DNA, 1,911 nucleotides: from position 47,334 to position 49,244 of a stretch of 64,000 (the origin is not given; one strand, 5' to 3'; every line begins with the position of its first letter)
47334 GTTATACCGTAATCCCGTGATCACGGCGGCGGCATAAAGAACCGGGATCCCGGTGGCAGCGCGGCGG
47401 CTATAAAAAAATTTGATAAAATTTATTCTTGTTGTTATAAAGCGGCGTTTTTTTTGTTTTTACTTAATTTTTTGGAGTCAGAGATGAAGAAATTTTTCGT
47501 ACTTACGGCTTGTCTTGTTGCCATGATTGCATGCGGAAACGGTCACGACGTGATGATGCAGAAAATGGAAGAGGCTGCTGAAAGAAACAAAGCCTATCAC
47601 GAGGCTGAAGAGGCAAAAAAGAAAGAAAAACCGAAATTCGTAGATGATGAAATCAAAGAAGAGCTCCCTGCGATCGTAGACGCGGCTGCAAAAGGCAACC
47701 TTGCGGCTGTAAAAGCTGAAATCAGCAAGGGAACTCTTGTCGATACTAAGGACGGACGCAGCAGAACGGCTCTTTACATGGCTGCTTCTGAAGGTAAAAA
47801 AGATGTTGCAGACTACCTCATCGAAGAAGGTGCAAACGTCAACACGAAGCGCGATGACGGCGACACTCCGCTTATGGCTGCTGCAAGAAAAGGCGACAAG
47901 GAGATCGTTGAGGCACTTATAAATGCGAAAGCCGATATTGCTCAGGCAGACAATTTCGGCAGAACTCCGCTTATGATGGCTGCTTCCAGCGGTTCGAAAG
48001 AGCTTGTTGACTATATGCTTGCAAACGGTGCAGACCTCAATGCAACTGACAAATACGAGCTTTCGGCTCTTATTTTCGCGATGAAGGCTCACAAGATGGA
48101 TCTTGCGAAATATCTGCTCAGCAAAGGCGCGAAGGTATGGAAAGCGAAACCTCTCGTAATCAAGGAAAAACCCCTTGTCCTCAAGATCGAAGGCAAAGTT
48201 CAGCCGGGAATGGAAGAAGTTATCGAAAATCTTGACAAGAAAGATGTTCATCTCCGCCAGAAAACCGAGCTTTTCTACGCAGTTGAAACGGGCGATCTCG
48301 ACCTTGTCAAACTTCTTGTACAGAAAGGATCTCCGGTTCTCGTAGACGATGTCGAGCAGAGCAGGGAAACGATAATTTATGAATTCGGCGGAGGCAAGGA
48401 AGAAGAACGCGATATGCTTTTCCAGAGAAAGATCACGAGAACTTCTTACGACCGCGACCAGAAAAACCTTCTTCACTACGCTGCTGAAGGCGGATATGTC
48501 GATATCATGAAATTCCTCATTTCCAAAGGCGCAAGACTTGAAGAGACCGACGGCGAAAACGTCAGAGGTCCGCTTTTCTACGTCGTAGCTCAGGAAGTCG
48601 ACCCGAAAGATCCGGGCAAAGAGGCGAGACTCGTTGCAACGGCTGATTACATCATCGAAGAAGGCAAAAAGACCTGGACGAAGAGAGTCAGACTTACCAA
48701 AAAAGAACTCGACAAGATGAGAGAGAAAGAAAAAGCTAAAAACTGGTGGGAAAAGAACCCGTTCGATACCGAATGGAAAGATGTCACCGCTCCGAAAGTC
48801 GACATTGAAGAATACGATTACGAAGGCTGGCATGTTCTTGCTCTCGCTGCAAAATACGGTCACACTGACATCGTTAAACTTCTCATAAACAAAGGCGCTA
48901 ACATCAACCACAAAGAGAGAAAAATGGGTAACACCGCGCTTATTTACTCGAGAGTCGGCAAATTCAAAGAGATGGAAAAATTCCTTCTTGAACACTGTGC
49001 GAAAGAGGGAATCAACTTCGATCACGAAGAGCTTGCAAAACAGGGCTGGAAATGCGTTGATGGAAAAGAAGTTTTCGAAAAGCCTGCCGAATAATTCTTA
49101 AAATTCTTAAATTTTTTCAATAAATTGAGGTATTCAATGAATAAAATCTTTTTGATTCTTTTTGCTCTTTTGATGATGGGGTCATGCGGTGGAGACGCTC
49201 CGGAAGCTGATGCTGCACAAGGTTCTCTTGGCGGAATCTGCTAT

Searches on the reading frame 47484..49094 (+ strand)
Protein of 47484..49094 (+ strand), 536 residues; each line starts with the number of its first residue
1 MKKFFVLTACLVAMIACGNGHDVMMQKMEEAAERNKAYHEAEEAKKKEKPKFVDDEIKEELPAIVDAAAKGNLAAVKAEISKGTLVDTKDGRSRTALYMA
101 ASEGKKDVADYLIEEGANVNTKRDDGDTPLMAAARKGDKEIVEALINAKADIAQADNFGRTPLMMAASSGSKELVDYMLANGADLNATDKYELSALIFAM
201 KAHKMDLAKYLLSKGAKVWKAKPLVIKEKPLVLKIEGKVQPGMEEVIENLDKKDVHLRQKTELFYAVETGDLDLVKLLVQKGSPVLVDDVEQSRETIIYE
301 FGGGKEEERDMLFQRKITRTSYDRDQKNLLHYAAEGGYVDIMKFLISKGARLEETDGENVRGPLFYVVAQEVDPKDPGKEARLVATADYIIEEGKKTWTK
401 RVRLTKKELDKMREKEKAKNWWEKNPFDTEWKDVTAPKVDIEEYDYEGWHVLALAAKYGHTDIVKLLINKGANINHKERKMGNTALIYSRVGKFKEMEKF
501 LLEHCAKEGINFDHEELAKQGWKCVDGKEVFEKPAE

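Call 44: search_protein_families(library=ncbifam, proteins=[window:47484-49094:+], max_evalue=1e-10)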
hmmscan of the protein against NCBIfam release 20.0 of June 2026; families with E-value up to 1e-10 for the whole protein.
window:47484-49094:+ (536 aa): 8 families
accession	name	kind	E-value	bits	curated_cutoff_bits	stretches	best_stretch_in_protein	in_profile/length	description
NF043029.1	T4SS_AnkY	equivalog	2.1e-30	105.7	600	1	66-172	428-537/543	Dot/Icm T4SS effector AnkY/LegA9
NF041931.2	MzaA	equivalog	1.5e-27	96.8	800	1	69-148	11-90/726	MZA anti-phage system associated sigma-70 family RNA polymerase sigma factor MzaA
NF043023.1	T4SS_AnkH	equivalog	2.3e-24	86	600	1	112-222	18-128/467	Dot/Icm T4SS effector AnkH/LegA3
NF043022.1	T4SS_AnkG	equivalog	3.2e-24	85.5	500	1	63-204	299-448/455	Dot/Icm T4SS effector AnkG/AnkZ/LegA7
NF043028.1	T4SS_AnkX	equivalog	1.7e-20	72.9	1400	0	133-219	555-645/938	Dot/Icm T4SS effector AnkN/AnkX/LegA8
NF043021.1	T4SS_AnkF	equivalog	4.2e-20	71.7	1000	0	130-305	589-752/917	Dot/Icm T4SS effector AnkF/LegA14/Ceg31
NF043024.1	T4SS_AnkI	equivalog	6.8e-15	54.7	550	0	450-492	243-285/439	Dot/Icm T4SS effector AnkI/LegAS4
TIGR00870.1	trp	subfamily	3.9e-12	45.1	498.75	0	122-190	127-209/747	transient-receptor-potential calcium channel protein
